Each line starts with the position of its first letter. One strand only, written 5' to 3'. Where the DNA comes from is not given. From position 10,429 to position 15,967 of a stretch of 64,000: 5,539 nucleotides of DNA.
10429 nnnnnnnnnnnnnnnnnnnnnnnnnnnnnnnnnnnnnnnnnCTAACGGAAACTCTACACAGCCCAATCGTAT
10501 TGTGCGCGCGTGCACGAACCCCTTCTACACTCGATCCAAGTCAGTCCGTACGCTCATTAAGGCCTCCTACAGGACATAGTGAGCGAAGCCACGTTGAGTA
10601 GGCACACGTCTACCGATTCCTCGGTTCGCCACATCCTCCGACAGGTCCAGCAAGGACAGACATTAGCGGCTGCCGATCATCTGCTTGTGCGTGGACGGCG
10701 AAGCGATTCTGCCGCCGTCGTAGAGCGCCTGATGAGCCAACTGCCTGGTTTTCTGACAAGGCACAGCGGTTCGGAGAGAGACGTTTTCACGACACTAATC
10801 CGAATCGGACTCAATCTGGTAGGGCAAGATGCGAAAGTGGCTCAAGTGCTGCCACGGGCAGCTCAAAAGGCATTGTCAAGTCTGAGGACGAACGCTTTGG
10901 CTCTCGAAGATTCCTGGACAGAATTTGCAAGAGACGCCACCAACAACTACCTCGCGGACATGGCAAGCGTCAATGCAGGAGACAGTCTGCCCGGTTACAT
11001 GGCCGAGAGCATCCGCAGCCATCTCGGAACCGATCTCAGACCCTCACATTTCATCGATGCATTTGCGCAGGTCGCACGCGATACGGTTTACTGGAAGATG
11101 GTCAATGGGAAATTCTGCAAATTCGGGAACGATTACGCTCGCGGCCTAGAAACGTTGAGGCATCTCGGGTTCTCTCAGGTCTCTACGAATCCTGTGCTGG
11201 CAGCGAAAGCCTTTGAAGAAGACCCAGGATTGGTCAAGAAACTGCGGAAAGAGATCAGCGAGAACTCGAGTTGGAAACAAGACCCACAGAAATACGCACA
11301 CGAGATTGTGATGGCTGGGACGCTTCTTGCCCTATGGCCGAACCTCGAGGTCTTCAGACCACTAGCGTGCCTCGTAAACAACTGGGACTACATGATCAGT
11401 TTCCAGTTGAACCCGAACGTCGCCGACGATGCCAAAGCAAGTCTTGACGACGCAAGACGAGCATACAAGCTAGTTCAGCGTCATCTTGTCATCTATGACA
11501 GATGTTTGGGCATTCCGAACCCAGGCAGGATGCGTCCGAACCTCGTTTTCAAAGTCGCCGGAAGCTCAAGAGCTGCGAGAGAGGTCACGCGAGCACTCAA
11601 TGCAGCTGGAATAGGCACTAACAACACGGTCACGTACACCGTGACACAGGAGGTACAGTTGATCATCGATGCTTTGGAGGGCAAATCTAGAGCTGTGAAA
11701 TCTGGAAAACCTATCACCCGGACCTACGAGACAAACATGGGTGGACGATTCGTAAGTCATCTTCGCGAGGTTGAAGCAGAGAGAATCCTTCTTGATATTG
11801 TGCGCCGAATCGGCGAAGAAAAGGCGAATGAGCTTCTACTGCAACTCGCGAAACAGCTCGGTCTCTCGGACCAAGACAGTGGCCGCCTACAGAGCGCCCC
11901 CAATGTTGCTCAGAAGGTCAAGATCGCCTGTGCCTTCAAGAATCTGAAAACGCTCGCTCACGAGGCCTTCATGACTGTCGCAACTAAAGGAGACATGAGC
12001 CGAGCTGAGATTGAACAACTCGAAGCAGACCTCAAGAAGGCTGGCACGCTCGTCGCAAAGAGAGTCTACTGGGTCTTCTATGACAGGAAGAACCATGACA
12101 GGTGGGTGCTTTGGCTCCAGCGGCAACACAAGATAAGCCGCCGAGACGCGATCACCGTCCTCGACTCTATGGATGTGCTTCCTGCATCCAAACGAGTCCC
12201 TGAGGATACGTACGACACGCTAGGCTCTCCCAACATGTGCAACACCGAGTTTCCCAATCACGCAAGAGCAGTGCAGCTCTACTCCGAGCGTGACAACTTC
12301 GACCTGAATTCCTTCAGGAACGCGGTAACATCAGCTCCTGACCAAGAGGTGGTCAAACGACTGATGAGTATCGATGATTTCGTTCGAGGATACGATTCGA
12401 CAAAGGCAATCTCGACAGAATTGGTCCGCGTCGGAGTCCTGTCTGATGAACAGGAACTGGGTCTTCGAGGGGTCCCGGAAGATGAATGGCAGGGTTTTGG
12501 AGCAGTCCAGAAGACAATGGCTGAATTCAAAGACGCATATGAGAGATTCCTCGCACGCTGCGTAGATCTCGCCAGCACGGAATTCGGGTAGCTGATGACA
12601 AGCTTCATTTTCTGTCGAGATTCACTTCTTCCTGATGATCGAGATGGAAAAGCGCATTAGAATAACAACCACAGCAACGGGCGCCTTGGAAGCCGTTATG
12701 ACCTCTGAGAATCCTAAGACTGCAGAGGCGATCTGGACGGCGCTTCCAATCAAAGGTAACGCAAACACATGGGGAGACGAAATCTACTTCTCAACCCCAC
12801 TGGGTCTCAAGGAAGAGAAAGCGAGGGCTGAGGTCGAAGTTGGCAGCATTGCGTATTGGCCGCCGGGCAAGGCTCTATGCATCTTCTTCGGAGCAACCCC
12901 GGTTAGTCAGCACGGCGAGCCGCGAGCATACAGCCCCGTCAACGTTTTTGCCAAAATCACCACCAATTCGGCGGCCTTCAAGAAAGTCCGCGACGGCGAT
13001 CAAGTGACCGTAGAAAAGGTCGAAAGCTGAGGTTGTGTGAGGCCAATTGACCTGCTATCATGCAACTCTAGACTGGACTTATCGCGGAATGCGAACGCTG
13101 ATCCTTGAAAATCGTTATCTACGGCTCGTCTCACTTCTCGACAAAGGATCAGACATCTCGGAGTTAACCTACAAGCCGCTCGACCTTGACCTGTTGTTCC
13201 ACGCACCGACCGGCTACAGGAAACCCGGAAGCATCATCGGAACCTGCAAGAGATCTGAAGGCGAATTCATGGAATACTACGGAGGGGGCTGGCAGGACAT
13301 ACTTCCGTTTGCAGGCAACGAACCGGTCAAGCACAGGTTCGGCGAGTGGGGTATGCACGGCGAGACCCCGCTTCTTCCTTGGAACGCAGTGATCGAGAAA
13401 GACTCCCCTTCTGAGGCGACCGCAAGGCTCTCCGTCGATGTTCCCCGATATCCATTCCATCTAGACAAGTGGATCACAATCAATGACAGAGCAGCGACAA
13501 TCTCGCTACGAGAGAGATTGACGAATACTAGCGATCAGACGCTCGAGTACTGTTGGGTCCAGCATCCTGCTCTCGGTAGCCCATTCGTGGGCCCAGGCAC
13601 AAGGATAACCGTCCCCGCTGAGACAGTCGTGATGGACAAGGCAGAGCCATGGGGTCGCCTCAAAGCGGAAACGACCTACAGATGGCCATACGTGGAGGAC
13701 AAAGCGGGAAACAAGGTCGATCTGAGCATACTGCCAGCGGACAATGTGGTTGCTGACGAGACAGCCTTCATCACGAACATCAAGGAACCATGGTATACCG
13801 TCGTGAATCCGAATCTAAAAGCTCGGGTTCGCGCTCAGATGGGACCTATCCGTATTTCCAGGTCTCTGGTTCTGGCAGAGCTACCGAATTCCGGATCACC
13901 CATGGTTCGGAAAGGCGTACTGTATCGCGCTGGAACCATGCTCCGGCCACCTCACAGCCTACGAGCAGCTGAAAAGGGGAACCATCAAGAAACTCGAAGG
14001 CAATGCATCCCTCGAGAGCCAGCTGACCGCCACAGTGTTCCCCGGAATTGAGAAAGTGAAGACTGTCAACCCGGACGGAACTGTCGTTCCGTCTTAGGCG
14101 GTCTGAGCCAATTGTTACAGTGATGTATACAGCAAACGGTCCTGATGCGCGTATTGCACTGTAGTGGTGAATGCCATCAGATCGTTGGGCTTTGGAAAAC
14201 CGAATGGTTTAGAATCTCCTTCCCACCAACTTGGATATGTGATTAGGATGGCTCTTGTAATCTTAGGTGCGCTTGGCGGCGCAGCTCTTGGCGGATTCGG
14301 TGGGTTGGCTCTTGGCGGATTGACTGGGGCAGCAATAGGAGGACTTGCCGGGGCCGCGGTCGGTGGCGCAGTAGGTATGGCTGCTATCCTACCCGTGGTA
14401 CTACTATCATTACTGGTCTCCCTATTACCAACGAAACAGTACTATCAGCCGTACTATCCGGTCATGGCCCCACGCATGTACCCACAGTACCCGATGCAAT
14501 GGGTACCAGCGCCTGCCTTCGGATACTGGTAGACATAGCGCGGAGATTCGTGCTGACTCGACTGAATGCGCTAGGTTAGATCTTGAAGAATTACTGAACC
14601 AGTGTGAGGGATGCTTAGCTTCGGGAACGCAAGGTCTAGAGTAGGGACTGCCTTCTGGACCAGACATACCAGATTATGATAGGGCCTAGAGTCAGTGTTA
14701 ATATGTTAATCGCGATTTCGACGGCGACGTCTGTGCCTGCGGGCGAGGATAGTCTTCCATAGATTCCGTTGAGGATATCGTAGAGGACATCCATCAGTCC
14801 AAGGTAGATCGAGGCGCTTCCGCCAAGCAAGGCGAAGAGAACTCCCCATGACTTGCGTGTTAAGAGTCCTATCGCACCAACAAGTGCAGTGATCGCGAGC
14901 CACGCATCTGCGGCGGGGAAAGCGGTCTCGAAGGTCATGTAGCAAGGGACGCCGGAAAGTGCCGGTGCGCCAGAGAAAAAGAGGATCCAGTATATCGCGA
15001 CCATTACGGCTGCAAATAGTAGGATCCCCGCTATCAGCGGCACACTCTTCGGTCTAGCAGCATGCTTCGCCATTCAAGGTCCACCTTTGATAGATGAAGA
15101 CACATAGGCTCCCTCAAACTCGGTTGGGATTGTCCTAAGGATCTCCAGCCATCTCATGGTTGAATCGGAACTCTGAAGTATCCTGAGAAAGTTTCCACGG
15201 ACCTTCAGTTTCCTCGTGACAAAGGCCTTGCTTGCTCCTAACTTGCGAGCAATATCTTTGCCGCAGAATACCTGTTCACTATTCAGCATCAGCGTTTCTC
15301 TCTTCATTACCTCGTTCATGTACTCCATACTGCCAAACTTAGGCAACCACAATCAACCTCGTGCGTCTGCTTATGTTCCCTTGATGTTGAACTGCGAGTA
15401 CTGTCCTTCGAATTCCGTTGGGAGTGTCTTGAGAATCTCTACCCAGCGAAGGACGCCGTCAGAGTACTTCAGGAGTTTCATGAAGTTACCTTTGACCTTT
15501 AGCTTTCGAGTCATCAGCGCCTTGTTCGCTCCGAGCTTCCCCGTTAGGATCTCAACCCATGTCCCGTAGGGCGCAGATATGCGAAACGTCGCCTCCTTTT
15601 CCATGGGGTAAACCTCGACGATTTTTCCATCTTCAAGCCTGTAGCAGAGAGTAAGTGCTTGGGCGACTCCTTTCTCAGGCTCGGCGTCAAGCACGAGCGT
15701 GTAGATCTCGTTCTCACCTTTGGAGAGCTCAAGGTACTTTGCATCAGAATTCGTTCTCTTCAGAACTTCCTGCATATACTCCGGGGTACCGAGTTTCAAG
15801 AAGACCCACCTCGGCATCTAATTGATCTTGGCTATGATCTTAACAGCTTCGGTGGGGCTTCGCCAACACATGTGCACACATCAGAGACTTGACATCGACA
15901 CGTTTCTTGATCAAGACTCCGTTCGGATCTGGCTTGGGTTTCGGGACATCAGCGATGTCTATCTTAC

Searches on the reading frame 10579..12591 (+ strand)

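Call 26: search_protein_families(library=pfam, proteins=[window:10579-12591:+], max_evalue=0.00001)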
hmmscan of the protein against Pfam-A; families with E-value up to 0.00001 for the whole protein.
window:10579-12591:+ (670 aa): 1 family
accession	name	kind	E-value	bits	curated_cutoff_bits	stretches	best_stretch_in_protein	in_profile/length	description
PF00923.25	TAL_FSA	-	1.5e-11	44.6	27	1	194-361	16-148/285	Transaldolase/Fructose-6-phosphate aldolase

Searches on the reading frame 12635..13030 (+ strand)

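Call 27: search_protein_families(library=pfam, proteins=[window:12635-13030:+], max_evalue=0.00001)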
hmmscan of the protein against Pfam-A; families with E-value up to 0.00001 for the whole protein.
window:12635-13030:+ (131 aa): 2 families
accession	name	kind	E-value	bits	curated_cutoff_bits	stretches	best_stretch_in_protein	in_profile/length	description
PF04126.18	Cyclophil_like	-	6e-41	139.5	27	1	6-127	1-120/120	Cyclophilin-like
PF18050.6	Cyclophil_like2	-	2.9e-07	31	22.7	1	21-88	9-79/115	Cyclophilin-like family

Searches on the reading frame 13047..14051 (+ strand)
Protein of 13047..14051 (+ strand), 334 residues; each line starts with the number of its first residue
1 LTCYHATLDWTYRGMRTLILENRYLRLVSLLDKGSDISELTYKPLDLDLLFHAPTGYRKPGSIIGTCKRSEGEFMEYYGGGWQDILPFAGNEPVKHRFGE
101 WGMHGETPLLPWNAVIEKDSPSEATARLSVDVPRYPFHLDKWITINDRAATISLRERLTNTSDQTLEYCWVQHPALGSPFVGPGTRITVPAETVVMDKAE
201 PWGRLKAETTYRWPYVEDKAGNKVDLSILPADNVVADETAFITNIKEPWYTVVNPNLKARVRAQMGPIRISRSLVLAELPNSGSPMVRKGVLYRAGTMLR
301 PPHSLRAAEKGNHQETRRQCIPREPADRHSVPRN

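Call 27: search_protein_families(library=pfam, proteins=[window:13047-14051:+], max_evalue=0.00001)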
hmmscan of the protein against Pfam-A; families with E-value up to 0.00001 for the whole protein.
window:13047-14051:+ (334 aa): 1 family
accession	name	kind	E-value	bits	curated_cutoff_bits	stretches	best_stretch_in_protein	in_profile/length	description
PF14486.12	DUF4432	-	4.2e-11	42.6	32.5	1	13-214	2-207/304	Domain of unknown function (DUF4432)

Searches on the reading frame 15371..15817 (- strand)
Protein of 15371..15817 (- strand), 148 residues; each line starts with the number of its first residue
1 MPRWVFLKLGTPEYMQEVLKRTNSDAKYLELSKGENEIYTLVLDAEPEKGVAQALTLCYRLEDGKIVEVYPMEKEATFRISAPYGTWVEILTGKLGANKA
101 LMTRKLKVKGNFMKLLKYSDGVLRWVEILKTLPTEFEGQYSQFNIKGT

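Call 27: search_protein_families(library=pfam, proteins=[window:15371-15817:-], max_evalue=0.00001)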
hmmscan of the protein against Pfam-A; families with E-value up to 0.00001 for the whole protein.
window:15371-15817:- (148 aa): 1 family
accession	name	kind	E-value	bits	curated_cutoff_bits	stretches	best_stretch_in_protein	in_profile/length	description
PF02036.22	SCP2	-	1e-12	48.7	21.3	1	17-119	3-97/101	SCP-2 sterol transfer family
